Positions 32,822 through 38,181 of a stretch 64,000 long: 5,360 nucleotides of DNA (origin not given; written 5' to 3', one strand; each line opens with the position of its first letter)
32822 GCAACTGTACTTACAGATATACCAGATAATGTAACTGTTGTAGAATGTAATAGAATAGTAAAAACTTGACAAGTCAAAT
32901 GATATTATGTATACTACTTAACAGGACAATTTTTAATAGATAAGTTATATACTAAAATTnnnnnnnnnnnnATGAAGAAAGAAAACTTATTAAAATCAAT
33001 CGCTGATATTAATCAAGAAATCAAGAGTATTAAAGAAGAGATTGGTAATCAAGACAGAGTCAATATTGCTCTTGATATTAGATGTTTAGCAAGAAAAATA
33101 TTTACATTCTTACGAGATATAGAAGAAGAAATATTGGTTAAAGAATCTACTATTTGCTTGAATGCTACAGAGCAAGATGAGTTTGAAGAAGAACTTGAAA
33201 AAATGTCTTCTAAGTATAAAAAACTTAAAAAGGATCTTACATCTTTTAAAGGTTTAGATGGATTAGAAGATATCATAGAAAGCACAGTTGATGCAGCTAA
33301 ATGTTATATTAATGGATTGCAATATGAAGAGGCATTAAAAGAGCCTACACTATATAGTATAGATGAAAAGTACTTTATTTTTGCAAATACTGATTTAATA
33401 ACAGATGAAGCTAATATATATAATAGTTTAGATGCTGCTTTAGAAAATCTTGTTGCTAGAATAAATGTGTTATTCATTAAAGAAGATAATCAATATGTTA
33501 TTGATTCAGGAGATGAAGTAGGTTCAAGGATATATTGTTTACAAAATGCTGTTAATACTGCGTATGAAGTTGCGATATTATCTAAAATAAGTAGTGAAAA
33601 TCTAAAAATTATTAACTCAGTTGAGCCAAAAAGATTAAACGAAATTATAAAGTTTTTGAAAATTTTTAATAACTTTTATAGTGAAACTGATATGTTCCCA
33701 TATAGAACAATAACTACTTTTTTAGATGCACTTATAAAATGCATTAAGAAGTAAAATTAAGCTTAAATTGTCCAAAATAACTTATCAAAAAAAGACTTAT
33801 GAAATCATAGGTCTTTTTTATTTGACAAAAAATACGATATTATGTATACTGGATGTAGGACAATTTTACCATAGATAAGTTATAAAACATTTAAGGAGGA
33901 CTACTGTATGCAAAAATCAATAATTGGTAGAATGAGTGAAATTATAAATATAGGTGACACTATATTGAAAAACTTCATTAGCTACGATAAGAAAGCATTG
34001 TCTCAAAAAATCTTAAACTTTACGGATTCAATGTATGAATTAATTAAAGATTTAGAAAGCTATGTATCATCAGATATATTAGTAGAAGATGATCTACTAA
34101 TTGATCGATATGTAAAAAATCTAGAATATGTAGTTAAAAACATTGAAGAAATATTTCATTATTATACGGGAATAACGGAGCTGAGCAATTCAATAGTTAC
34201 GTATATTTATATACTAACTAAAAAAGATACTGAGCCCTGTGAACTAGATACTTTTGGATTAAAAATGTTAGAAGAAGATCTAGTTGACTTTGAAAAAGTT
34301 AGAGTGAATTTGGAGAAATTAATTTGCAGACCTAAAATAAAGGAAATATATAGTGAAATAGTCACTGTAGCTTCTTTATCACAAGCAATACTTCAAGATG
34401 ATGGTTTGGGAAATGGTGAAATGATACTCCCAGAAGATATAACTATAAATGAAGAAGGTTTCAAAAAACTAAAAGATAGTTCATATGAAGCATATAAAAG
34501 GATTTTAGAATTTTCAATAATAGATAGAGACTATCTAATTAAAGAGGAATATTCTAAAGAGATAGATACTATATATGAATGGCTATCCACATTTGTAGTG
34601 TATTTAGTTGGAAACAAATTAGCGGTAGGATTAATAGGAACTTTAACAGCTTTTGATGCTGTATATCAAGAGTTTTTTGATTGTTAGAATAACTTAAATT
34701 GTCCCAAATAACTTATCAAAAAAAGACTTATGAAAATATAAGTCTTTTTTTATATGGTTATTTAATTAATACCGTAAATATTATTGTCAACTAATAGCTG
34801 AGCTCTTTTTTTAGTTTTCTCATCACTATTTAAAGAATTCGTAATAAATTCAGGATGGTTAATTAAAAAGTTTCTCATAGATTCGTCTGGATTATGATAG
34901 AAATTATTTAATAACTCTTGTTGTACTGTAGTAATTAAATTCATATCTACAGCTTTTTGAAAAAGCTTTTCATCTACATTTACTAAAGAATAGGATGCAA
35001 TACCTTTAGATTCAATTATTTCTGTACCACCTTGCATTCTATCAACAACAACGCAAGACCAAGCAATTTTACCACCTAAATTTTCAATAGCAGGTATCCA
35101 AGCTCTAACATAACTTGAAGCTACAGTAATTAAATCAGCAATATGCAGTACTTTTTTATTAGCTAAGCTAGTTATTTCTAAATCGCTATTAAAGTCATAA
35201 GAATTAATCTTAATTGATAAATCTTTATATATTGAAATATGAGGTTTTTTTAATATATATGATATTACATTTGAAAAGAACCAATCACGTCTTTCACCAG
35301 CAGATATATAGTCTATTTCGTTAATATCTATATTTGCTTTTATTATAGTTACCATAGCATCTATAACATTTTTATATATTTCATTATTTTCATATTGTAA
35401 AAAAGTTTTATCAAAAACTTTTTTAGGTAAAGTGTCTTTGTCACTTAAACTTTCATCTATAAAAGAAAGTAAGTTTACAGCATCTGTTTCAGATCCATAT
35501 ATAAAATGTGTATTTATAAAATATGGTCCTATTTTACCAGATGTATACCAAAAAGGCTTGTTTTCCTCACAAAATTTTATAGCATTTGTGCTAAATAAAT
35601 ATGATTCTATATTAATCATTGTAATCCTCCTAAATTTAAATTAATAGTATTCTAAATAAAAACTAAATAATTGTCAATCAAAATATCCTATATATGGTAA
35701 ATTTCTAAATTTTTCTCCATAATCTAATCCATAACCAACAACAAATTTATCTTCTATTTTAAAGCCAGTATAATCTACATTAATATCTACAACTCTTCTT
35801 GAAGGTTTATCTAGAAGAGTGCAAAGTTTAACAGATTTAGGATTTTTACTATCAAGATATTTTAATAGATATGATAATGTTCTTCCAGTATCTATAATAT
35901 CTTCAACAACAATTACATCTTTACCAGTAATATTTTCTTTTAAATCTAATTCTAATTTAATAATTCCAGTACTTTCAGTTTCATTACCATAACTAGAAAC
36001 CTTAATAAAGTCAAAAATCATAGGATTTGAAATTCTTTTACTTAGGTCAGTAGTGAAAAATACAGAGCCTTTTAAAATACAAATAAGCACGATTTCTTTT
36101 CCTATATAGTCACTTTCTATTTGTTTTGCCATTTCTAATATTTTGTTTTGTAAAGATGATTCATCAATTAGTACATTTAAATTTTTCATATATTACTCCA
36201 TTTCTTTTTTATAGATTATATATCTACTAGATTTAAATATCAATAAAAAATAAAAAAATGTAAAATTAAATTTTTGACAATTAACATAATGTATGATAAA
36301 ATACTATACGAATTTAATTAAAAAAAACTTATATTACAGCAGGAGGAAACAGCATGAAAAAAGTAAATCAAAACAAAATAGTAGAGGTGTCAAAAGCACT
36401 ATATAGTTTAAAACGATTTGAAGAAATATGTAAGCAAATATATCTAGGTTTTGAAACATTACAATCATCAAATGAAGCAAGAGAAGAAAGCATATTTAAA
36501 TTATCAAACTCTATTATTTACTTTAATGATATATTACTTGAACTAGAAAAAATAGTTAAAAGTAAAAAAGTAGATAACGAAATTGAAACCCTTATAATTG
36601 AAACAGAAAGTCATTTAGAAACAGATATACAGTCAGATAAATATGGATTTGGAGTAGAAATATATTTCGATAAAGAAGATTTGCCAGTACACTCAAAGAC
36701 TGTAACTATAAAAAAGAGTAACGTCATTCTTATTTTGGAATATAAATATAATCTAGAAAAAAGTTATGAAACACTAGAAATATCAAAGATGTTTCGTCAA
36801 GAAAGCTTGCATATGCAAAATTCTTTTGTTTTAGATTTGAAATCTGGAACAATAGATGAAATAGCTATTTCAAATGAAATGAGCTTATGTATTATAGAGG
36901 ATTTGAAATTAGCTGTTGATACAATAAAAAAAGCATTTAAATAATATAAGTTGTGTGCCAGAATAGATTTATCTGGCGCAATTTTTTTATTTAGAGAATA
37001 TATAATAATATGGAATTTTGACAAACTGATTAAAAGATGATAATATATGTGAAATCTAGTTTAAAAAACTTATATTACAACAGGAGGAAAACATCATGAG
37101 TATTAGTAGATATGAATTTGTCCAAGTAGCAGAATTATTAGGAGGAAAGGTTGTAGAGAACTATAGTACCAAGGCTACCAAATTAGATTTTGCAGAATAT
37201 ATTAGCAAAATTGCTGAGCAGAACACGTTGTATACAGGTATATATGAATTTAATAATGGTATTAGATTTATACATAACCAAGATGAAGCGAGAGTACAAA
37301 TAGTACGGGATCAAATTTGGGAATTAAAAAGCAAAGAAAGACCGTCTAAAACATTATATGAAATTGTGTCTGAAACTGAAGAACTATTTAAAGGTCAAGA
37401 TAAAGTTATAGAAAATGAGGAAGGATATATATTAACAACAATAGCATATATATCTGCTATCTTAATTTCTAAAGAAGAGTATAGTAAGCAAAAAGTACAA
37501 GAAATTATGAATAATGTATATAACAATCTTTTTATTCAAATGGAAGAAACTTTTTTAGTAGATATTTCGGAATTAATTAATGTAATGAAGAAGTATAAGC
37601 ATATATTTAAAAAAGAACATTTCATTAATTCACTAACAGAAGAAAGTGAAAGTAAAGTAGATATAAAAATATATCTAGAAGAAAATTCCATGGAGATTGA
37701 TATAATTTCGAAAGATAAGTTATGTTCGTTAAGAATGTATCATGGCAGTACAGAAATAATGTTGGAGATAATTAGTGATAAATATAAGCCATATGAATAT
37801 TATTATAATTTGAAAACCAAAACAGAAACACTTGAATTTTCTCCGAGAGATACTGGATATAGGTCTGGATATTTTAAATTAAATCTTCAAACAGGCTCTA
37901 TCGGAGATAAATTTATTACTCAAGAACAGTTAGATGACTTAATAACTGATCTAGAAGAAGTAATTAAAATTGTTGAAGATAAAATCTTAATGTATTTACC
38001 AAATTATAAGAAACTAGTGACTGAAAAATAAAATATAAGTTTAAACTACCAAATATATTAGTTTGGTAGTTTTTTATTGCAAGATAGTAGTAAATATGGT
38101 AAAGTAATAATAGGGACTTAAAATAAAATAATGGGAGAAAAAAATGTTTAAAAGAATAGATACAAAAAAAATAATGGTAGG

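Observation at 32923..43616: Recurrent rule: the 5' leader of each orphan gene is perfectly complementary to sequence at or just after its own stop codon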

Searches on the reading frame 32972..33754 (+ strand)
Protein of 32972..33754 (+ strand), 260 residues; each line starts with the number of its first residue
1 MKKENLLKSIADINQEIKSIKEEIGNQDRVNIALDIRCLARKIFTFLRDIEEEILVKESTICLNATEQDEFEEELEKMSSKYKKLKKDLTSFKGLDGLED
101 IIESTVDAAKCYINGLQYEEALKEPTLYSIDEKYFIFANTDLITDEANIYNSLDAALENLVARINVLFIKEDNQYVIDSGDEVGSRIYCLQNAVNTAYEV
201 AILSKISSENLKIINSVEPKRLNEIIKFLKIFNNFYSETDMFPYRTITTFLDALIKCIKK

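Call 9: search_protein_families(library=pfam, proteins=[window:32972-33754:+], max_evalue=1)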
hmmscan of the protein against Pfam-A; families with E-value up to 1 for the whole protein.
window:32972-33754:+ (260 aa): 1 family
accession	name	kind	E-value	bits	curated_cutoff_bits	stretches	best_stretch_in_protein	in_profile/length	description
PF12022.14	COG2_C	-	0.15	12.1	27.3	1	16-89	103-175/300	COG complex component, COG2, C-terminal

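Call 10: search_protein_families(library=ncbifam, proteins=[window:32972-33754:+], max_evalue=1)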
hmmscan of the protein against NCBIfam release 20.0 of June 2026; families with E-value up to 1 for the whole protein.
window:32972-33754:+ (260 aa): 1 family
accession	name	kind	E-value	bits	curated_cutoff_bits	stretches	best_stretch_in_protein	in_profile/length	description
TIGR01843.1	type_I_hlyD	subfamily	0.15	11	208.65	1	3-92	138-228/422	HlyD family type I secretion periplasmic adaptor subunit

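Call 13: find_homologous_proteins(query=window:32972-33754:+, max_evalue=0.001)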
Query window:32972-33754:+ (260 aa): 1 proteins with E <= 0.001 among 922 candidates.
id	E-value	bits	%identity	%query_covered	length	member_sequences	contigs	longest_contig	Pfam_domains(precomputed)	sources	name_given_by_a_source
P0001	8.6e-159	544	100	100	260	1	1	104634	-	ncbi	-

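Call 14: find_encoding_contigs(protein=P0001, flank=10000, max_places=5)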
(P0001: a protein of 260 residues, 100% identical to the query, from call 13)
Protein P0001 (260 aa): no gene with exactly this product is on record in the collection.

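Call 15: list_cluster_members(proteins=[window:32972-33754:+, window:33908-34687:+, window:36354-36944:+, window:37096-38031:+, window:42702-43607:+, window:43773-44288:+, window:44344-45159:+, window:38144-39202:+])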
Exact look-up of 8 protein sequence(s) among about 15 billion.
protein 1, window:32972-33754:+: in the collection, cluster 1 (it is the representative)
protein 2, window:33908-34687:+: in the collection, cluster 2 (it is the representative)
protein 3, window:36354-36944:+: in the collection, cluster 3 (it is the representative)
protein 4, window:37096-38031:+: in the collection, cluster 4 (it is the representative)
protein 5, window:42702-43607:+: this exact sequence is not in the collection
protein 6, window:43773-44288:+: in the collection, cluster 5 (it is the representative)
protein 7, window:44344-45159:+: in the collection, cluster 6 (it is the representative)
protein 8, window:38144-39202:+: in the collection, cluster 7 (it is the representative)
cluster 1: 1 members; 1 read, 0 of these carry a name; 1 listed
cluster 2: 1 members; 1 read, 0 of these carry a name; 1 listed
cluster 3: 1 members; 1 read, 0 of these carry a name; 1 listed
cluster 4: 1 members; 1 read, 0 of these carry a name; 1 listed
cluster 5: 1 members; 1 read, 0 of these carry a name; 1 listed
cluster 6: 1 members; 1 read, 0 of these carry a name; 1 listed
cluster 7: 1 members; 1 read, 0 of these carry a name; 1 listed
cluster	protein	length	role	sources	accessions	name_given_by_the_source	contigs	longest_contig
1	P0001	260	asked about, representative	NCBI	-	-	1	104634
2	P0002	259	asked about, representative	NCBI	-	-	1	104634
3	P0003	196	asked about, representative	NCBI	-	-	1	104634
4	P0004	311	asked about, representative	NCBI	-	-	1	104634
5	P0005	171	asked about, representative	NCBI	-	-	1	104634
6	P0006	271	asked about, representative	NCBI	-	-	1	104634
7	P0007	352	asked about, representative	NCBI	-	-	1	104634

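Call 32: search_protein_families(library=phrogs, proteins=[window:32972-33754:+], max_evalue=0.1)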
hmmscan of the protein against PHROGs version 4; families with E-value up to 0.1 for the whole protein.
window:32972-33754:+ (260 aa): 2 families
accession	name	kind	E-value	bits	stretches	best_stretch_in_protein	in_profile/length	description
phrog_18012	-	unknown function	0.016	16.6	1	55-91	5-39/104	-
phrog_37133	-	unknown function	0.052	14.7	0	3-25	31-53/79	-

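Call 33: search_protein_families(library=padloc, proteins=[window:32972-33754:+], max_evalue=0.1)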
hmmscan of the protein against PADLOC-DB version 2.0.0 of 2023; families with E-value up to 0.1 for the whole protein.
window:32972-33754:+ (260 aa): 0 families

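Call 46: predict_structure(protein=window:32972-33754:+)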
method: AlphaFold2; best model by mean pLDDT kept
length: 260 residues; sequences in the alignment: 1
mean_pLDDT: 48.2   pTM: 0.51
mean pLDDT of the five models: 48.2, 46.4, 45.5, 44.1, 40.9
residues with pLDDT >= 90: 0; 70-90: 12; 50-70: 113; < 50: 135
segments of 3 or more residues with pLDDT < 50: 54-83, 88-142, 169-184, 223-249
pLDDT, mean of each block of 10 residues (from residue 1): 59 75 64 55 57 40 35 45 46 40 38 30 26 30 55 64 55 41 49 55 58 56 49 39 42 51
secondary structure, 60 per line:
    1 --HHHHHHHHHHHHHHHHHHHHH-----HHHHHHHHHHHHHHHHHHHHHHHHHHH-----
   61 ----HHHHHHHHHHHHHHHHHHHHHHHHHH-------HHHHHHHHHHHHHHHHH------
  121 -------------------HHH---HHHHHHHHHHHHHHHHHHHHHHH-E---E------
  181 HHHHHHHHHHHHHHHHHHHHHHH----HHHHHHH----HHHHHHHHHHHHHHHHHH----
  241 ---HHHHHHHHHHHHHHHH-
elements in order: H3-23 H29-55 H65-90 H98-114 H146-168 H181-203 H208-214 H219-236 H244-259

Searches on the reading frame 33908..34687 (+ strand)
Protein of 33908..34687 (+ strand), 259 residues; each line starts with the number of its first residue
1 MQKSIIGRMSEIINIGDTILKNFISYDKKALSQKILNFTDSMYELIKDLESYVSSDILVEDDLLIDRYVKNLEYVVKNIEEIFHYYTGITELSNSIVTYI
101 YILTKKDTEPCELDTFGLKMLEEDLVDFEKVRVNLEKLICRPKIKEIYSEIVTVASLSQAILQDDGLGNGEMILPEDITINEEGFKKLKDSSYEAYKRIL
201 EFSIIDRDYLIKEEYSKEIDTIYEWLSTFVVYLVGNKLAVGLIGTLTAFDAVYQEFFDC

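Call 9: search_protein_families(library=pfam, proteins=[window:33908-34687:+], max_evalue=1)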
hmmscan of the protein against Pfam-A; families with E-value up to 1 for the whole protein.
window:33908-34687:+ (259 aa): 1 family
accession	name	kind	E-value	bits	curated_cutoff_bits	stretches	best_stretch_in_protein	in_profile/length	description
PF11463.14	R-HINP1I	-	0.054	13.4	25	1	29-89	106-167/208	R.HinP1I restriction endonuclease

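Call 10: search_protein_families(library=ncbifam, proteins=[window:33908-34687:+], max_evalue=1)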
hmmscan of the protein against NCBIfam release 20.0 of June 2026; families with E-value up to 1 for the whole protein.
window:33908-34687:+ (259 aa): 0 families

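Call 32: search_protein_families(library=phrogs, proteins=[window:33908-34687:+], max_evalue=0.1)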
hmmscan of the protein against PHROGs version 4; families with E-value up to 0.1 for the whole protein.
window:33908-34687:+ (259 aa): 0 families

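Call 33: search_protein_families(library=padloc, proteins=[window:33908-34687:+], max_evalue=0.1)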
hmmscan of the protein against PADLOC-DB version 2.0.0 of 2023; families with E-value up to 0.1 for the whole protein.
window:33908-34687:+ (259 aa): 0 families

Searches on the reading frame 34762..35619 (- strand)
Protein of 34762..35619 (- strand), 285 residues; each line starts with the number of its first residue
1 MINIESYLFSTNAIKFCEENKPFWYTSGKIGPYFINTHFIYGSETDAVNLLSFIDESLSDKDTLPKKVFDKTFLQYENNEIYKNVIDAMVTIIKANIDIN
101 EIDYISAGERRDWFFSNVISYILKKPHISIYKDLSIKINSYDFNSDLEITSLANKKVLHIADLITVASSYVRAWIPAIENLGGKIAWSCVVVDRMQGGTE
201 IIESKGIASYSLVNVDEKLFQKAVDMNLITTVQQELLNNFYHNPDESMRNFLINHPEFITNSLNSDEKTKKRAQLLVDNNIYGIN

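Call 36: search_protein_families(library=pfam, proteins=[window:34762-35619:-], max_evalue=0.001)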
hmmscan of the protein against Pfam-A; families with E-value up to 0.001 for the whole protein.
window:34762-35619:- (285 aa): 0 families

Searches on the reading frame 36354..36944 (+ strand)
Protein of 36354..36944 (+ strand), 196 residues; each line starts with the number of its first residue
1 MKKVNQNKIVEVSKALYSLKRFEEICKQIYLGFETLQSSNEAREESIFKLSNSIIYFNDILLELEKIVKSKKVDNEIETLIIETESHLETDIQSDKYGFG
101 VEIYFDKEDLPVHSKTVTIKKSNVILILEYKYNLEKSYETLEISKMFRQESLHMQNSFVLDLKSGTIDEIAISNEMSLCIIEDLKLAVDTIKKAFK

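Call 9: search_protein_families(library=pfam, proteins=[window:36354-36944:+], max_evalue=1)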
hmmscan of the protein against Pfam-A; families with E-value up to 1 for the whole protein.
window:36354-36944:+ (196 aa): 1 family
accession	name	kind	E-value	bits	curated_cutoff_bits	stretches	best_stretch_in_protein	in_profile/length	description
PF17275.7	DUF5340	-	0.19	12.3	27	1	6-34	38-66/70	Family of unknown function (DUF5340)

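Call 10: search_protein_families(library=ncbifam, proteins=[window:36354-36944:+], max_evalue=1)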
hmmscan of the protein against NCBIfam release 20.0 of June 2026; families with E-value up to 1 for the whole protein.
window:36354-36944:+ (196 aa): 0 families

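Call 32: search_protein_families(library=phrogs, proteins=[window:36354-36944:+], max_evalue=0.1)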
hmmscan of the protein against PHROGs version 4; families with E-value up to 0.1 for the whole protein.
window:36354-36944:+ (196 aa): 0 families

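Call 33: search_protein_families(library=padloc, proteins=[window:36354-36944:+], max_evalue=0.1)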
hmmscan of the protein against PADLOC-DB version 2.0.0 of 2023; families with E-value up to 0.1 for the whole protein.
window:36354-36944:+ (196 aa): 0 families

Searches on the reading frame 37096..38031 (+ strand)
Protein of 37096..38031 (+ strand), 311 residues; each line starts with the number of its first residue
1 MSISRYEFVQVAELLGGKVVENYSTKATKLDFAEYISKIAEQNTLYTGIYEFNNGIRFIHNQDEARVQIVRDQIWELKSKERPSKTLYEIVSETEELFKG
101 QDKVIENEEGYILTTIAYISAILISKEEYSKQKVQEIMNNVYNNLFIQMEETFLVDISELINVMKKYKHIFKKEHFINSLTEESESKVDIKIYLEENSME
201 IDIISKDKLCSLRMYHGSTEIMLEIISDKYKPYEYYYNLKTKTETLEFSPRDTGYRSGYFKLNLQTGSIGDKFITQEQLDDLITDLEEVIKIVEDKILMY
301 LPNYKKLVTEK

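Call 9: search_protein_families(library=pfam, proteins=[window:37096-38031:+], max_evalue=1)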
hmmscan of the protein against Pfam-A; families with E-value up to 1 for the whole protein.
window:37096-38031:+ (311 aa): 0 families

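Call 10: search_protein_families(library=ncbifam, proteins=[window:37096-38031:+], max_evalue=1)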
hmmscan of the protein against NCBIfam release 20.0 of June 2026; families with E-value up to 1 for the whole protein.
window:37096-38031:+ (311 aa): 2 families
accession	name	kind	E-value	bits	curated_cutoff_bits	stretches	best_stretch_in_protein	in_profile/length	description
TIGR02970.1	succ_dehyd_cytB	equivalog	0.19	12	52.3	0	25-59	53-86/120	succinate dehydrogenase, cytochrome b556 subunit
NF040782.1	PG_glutam_Chrys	equivalog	0.5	9.6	250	1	173-217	78-122/321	protein-glutamine glutaminase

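Call 23: find_homologous_proteins(query=window:37096-38031:+, max_evalue=0.01)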
Query window:37096-38031:+ (311 aa): 1 proteins with E <= 0.01 among 1014 candidates.
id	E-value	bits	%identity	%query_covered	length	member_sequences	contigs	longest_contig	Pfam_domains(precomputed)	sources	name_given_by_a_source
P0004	4.5e-193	658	100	100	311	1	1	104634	-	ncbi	-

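Call 32: search_protein_families(library=phrogs, proteins=[window:37096-38031:+], max_evalue=0.1)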
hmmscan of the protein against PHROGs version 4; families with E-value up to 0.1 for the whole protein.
window:37096-38031:+ (311 aa): 2 families
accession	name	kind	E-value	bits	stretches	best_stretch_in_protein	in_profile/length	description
phrog_966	-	unknown function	0.096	13.5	0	119-141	31-53/59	-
phrog_6659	-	unknown function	0.097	14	0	277-297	13-33/57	-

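Call 33: search_protein_families(library=padloc, proteins=[window:37096-38031:+], max_evalue=0.1)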
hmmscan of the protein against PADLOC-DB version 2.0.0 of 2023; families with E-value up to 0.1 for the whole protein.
window:37096-38031:+ (311 aa): 0 families

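Call 39: search_protein_representatives(protein=window:37096-38031:+)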
Query: 311 residues. Proteins with E-value up to 0.001 (for the whole library): 1; up to 1e-10: 1; up to 1e-30: 1. The best 1 are listed.
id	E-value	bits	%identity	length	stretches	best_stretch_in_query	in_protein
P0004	1.4e-193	657.8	100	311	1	1-311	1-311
